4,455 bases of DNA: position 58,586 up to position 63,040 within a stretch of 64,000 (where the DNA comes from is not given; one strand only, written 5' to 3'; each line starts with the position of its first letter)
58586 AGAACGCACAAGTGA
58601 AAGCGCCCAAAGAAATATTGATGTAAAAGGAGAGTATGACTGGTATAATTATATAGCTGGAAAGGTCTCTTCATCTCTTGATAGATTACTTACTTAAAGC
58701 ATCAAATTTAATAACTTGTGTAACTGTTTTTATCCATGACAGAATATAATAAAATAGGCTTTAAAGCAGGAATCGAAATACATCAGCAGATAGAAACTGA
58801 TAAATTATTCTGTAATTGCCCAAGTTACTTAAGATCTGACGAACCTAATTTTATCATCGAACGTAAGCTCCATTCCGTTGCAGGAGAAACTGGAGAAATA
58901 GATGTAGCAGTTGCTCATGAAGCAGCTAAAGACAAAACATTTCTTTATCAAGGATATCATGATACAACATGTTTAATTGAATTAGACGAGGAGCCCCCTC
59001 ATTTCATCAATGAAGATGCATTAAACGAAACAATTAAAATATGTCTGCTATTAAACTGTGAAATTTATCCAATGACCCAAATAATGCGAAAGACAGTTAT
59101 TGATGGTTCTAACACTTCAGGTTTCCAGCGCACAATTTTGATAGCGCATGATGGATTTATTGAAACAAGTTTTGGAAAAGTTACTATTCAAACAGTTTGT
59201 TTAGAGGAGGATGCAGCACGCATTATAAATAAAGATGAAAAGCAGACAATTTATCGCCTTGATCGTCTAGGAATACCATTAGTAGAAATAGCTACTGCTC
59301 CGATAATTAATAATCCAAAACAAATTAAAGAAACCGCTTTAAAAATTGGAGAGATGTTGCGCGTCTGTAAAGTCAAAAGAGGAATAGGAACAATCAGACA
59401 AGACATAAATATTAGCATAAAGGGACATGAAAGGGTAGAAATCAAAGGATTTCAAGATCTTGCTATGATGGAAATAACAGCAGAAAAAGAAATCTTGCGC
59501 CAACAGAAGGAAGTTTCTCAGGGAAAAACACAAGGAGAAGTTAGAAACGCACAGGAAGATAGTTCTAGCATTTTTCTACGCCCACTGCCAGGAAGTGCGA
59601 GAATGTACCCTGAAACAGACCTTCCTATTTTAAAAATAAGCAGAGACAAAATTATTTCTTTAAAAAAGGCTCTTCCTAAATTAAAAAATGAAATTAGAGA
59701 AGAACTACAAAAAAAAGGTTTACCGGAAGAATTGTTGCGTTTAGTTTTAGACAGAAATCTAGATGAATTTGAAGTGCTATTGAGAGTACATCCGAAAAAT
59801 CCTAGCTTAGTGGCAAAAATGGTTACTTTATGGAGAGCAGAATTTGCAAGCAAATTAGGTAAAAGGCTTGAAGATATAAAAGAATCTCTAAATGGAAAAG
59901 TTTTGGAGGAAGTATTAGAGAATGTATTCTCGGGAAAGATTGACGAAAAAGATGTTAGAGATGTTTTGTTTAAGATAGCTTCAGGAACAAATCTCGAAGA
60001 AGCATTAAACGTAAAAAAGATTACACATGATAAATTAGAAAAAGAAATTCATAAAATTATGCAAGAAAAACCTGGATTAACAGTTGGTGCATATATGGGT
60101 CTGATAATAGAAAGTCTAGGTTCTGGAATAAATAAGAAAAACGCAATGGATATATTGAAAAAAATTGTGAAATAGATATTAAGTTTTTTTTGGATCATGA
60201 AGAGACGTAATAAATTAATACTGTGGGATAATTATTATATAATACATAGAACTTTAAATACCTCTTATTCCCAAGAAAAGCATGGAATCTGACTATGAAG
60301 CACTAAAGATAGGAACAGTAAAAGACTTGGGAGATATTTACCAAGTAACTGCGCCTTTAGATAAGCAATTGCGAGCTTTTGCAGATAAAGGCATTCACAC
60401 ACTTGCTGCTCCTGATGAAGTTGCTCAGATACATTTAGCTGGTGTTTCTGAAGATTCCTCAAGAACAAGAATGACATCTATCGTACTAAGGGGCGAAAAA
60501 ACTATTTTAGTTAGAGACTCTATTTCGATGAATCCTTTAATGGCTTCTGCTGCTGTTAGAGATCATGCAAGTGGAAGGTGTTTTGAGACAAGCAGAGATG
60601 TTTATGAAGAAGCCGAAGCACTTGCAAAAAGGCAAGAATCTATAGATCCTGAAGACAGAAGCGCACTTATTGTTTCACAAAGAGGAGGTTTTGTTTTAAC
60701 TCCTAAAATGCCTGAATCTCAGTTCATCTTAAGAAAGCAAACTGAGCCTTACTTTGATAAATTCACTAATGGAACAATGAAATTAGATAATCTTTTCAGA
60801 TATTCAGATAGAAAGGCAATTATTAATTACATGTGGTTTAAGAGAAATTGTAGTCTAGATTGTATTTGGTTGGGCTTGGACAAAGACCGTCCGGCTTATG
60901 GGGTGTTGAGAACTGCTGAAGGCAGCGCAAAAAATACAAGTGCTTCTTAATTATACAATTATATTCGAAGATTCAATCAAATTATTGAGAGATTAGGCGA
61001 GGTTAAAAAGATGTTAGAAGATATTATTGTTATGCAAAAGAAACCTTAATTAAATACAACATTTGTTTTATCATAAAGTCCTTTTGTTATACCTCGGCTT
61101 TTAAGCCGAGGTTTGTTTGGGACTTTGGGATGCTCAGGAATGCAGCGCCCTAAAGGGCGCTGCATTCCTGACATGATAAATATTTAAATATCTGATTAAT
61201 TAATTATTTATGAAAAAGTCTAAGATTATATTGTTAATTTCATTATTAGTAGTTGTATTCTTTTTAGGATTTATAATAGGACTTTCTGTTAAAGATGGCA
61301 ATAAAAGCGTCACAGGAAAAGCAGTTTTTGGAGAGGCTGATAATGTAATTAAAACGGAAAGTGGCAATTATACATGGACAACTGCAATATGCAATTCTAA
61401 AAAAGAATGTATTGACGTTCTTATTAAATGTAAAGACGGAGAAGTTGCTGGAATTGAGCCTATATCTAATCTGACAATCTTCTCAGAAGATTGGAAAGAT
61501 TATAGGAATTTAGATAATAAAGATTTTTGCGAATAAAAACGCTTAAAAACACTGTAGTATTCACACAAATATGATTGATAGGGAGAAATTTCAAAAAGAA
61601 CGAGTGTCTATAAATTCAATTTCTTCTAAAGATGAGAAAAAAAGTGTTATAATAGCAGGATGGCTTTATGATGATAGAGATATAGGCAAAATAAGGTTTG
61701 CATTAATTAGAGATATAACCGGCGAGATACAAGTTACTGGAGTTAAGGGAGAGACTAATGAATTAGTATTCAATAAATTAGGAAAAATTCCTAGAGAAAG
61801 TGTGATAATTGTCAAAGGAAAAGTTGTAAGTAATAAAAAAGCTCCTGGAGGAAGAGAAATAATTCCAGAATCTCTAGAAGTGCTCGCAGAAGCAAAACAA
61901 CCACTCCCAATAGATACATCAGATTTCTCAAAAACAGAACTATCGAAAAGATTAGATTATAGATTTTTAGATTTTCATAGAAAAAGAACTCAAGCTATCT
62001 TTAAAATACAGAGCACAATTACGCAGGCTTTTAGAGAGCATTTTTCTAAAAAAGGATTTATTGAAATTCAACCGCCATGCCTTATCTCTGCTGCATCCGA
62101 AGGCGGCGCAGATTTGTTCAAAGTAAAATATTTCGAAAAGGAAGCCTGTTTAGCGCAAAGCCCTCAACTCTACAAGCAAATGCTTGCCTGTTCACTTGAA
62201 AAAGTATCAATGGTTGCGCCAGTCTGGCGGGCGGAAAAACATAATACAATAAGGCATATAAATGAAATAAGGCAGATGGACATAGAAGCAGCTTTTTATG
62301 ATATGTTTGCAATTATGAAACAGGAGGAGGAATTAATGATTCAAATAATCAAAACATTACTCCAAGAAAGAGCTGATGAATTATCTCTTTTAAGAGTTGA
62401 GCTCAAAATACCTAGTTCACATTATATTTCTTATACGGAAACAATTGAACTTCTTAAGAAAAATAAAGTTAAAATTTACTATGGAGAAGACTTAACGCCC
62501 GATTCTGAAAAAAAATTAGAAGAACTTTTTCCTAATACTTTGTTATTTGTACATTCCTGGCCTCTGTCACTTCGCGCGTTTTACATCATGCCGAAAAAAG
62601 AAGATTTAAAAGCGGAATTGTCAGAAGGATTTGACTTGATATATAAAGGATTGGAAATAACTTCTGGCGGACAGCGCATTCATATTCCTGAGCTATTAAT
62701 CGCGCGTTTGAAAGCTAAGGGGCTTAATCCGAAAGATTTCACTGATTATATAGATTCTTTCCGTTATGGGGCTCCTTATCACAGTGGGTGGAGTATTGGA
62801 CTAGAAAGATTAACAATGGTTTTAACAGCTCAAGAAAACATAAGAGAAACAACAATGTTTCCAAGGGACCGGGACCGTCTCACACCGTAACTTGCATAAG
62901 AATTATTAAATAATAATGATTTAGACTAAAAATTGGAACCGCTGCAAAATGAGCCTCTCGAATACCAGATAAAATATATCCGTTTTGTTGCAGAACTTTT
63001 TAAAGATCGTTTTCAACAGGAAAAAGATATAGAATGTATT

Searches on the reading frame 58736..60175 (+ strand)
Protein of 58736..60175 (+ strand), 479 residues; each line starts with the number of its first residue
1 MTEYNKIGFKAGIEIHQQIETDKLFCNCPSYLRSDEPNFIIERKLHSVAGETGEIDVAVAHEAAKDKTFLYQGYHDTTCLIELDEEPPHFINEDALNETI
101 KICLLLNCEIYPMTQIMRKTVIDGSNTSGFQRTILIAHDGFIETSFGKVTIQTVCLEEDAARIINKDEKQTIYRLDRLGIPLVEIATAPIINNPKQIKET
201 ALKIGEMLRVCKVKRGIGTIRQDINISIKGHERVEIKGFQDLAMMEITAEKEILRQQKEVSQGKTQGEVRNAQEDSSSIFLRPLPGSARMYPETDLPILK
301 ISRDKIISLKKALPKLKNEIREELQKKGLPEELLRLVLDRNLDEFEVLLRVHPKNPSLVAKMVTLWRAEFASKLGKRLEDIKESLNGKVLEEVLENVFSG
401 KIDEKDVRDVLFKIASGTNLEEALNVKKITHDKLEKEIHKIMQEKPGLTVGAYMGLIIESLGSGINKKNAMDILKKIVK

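Call 71: search_protein_families(library=pfam, proteins=[window:58736-60175:+], max_evalue=0.001)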
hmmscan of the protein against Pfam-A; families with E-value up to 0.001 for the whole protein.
window:58736-60175:+ (479 aa): 1 family
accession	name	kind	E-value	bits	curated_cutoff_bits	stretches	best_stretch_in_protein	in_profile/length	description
PF02934.20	GatB_N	-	1.1e-52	179.4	23.4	1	10-305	2-275/277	GatB/GatE catalytic domain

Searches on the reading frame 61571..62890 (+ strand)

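Call 71: search_protein_families(library=pfam, proteins=[window:61571-62890:+], max_evalue=0.001)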
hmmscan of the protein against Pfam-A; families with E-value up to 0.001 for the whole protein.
window:61571-62890:+ (439 aa): 2 families
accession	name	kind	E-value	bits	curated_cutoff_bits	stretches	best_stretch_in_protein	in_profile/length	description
PF00152.25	tRNA-synt_2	-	8e-75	252.2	25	1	126-433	4-307/308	tRNA synthetases class II (D, K and N)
PF01336.31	tRNA_anti-codon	-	1.1e-10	41.7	27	1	26-105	1-75/75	OB-fold nucleic acid binding domain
